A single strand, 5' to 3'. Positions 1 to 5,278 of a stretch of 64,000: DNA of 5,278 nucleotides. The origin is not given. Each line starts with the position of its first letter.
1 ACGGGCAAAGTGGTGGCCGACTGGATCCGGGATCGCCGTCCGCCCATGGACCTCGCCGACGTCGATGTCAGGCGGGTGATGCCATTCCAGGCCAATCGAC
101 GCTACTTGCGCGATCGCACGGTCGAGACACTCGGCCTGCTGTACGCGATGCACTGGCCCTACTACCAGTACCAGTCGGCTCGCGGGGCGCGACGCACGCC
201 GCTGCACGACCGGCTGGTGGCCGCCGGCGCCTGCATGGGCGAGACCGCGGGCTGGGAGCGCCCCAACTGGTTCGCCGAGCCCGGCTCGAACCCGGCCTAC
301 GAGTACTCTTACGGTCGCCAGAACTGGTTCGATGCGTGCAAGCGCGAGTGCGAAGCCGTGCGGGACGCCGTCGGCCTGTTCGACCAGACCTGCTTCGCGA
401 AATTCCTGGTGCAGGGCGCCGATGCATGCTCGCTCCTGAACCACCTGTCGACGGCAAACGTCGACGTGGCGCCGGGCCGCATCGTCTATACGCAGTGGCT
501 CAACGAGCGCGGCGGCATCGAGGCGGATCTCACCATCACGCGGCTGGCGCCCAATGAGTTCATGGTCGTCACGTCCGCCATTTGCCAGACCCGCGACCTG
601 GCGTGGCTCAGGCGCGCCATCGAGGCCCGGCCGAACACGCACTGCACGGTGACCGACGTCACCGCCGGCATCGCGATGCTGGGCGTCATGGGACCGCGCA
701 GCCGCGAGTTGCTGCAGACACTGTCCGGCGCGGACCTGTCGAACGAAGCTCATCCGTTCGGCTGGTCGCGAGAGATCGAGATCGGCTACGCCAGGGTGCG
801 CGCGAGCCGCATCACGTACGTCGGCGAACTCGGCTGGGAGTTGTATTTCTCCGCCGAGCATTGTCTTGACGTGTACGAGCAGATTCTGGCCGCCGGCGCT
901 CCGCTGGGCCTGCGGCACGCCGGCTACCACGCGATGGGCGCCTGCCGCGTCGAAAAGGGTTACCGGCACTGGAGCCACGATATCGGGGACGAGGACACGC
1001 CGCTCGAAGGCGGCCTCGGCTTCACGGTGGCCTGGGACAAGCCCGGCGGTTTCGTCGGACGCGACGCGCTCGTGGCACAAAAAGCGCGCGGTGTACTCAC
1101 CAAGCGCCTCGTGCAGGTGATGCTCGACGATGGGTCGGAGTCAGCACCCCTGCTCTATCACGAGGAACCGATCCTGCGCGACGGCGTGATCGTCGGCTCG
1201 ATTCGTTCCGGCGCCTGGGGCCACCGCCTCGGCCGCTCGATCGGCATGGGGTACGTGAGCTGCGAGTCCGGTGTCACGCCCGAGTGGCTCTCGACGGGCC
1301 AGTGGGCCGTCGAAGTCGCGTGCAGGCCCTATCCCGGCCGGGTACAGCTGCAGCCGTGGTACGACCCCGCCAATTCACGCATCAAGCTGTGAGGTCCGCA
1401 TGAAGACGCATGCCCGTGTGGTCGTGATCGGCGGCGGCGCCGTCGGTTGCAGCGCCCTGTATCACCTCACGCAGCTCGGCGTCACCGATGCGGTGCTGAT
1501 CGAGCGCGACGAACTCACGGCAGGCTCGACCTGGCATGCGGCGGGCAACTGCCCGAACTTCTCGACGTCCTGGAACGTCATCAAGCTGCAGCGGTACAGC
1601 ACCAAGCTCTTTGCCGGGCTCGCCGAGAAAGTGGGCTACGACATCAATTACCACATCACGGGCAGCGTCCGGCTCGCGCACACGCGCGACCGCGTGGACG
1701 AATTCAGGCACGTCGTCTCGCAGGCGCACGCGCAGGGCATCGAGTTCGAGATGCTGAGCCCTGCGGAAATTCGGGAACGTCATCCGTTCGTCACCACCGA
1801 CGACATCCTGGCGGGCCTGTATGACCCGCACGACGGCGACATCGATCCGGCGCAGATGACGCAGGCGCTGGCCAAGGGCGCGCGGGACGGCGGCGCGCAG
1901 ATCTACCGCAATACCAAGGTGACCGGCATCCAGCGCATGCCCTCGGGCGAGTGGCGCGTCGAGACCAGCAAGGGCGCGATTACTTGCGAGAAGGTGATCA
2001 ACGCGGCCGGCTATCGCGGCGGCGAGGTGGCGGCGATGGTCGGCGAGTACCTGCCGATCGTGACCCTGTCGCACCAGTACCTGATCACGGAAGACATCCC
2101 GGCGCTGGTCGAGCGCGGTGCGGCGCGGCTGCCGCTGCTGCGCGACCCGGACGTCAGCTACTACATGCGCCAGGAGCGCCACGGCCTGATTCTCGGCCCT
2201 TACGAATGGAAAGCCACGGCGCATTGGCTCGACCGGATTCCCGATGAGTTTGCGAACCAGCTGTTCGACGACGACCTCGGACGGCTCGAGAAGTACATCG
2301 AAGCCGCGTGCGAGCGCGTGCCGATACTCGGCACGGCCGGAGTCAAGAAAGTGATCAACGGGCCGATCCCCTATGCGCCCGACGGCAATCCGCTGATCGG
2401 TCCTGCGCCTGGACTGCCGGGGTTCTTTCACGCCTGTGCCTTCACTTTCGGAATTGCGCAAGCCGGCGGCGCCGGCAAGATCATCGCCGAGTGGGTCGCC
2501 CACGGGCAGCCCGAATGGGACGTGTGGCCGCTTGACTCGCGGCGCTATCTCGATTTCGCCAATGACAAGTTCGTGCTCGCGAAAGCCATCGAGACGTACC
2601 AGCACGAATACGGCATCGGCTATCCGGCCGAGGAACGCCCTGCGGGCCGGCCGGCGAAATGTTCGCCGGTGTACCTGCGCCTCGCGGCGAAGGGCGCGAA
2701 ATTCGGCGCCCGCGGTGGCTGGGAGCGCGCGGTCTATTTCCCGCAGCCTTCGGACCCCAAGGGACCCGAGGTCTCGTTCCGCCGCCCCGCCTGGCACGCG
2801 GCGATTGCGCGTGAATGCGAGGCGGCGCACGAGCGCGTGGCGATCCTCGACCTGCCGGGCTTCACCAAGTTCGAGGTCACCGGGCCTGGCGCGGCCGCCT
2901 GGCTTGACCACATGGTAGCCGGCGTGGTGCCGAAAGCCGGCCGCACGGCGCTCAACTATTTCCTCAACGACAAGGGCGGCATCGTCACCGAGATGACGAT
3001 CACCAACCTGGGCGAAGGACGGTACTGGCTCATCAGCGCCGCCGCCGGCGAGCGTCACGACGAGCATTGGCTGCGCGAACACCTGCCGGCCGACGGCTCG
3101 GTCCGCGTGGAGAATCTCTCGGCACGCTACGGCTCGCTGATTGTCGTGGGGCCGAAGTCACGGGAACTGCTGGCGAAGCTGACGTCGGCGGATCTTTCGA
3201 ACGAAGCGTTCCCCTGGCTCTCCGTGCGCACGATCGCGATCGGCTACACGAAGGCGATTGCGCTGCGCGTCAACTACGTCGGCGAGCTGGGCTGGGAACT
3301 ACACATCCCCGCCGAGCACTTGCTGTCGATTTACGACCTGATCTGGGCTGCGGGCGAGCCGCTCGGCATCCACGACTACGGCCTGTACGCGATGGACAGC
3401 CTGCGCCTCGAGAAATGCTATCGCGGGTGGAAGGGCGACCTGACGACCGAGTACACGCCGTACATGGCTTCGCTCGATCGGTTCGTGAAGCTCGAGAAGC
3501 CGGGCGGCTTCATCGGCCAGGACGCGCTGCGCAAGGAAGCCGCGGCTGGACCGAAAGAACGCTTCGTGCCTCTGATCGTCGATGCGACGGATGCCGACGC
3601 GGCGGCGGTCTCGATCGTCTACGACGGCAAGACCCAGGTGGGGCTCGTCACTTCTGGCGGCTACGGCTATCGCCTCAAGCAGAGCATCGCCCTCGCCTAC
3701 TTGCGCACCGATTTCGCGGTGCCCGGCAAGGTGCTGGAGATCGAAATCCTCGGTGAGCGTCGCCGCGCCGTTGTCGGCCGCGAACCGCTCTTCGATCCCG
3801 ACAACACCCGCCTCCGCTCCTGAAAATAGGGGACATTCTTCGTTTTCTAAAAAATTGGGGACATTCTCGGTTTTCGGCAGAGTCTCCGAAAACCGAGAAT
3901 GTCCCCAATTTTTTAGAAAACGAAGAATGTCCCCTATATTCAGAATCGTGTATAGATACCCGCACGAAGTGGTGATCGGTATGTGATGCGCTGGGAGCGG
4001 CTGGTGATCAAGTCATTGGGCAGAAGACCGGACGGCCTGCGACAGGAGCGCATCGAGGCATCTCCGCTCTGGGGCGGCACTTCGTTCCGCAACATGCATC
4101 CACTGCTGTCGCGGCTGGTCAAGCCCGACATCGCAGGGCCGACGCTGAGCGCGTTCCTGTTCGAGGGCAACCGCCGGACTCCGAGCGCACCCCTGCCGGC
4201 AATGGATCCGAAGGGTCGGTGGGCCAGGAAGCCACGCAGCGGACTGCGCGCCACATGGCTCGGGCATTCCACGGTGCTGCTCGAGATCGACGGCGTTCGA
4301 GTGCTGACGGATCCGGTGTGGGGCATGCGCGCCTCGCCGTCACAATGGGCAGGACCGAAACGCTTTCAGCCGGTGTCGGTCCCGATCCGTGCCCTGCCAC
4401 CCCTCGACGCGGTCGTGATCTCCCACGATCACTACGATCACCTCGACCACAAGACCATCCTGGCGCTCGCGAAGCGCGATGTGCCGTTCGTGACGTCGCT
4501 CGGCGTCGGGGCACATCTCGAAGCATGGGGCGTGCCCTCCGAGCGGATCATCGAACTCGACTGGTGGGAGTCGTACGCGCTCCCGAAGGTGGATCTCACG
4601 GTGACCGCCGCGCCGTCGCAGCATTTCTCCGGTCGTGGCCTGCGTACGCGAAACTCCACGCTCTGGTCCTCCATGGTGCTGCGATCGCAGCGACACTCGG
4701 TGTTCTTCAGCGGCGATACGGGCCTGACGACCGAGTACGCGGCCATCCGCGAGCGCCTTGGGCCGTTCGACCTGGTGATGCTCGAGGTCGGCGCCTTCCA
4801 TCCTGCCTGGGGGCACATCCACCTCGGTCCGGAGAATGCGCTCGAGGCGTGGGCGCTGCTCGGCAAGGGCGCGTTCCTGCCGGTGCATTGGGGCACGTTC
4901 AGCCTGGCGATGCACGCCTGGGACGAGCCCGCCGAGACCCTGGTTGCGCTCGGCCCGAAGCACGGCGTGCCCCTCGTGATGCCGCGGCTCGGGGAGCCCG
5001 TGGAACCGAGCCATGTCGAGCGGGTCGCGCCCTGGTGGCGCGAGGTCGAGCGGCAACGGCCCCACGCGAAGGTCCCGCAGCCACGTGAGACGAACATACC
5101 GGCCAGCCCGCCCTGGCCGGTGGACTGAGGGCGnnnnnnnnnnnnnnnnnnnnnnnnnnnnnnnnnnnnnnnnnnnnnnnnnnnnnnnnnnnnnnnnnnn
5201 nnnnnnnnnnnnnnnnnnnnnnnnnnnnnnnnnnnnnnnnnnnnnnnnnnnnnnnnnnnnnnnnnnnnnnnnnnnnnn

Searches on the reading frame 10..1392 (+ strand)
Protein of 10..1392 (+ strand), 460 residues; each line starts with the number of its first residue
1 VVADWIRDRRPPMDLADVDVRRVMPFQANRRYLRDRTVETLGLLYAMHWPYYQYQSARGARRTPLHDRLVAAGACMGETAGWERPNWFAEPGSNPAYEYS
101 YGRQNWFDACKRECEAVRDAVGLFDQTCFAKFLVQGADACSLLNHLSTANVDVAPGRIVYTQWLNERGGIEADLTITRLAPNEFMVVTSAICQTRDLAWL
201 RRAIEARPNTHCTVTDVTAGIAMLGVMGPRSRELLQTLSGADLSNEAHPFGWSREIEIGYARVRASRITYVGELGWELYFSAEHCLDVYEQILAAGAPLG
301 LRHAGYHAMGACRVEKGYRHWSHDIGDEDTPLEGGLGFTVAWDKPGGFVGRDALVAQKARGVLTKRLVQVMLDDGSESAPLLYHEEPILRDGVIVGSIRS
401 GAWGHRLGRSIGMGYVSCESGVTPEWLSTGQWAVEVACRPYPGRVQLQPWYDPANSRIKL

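Call 81: search_protein_families(library=pfam, proteins=[window:10-1392:+], max_evalue=0.000001)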
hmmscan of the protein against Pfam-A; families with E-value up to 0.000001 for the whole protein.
window:10-1392:+ (460 aa): 3 families
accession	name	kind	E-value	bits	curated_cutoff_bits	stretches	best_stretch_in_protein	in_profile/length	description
PF01571.26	GCV_T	-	7.2e-80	268.3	25.6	1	65-338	1-254/255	Aminomethyltransferase folate-binding domain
PF08669.17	GCV_T_C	-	1.3e-18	67.1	25.9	1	365-452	1-80/80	Glycine cleavage T-protein C-terminal barrel domain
PF16350.10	FAO_M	-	6.5e-16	58.7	27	1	10-62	3-55/56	FAD dependent oxidoreductase central domain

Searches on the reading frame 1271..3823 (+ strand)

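Call 81: search_protein_families(library=pfam, proteins=[window:1271-3823:+], max_evalue=0.000001)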
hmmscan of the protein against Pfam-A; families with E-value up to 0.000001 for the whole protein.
window:1271-3823:+ (850 aa): 5 families
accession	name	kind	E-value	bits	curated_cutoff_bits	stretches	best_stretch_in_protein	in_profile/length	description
PF01266.30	DAO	-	1.4e-72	245.7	27.9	1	49-408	1-353/353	FAD dependent oxidoreductase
PF01571.26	GCV_T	-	1.1e-67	228.4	25.6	1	468-737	2-254/255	Aminomethyltransferase folate-binding domain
PF08669.17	GCV_T_C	-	8.9e-17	61.2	25.9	1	765-842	3-80/80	Glycine cleavage T-protein C-terminal barrel domain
PF16350.10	FAO_M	-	2.7e-15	56.7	27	1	411-465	1-56/56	FAD dependent oxidoreductase central domain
PF13738.12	Pyr_redox_3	-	2.6e-07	30.7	30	0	202-248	89-134/305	Pyridine nucleotide-disulphide oxidoreductase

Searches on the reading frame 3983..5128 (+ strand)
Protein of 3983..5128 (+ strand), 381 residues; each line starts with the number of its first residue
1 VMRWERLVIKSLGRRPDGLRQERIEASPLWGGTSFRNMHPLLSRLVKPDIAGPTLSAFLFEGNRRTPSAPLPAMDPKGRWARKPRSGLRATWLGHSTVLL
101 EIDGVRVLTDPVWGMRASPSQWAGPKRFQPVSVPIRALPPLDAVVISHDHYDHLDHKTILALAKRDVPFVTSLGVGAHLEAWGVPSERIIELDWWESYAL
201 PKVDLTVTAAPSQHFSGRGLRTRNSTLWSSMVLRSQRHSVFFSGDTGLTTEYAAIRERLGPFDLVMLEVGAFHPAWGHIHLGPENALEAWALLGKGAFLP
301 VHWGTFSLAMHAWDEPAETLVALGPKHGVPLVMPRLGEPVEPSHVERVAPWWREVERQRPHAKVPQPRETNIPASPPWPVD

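Call 81: search_protein_families(library=pfam, proteins=[window:3983-5128:+], max_evalue=0.000001)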
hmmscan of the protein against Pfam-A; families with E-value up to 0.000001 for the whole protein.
window:3983-5128:+ (381 aa): 2 families
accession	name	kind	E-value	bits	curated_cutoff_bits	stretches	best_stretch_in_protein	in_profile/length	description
PF12706.13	Lactamase_B_2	-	3.1e-51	174.3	27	1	106-303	2-200/200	Beta-lactamase superfamily domain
PF13483.12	Lactamase_B_3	-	2.9e-16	60.3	24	1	91-302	3-160/160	Beta-lactamase superfamily domain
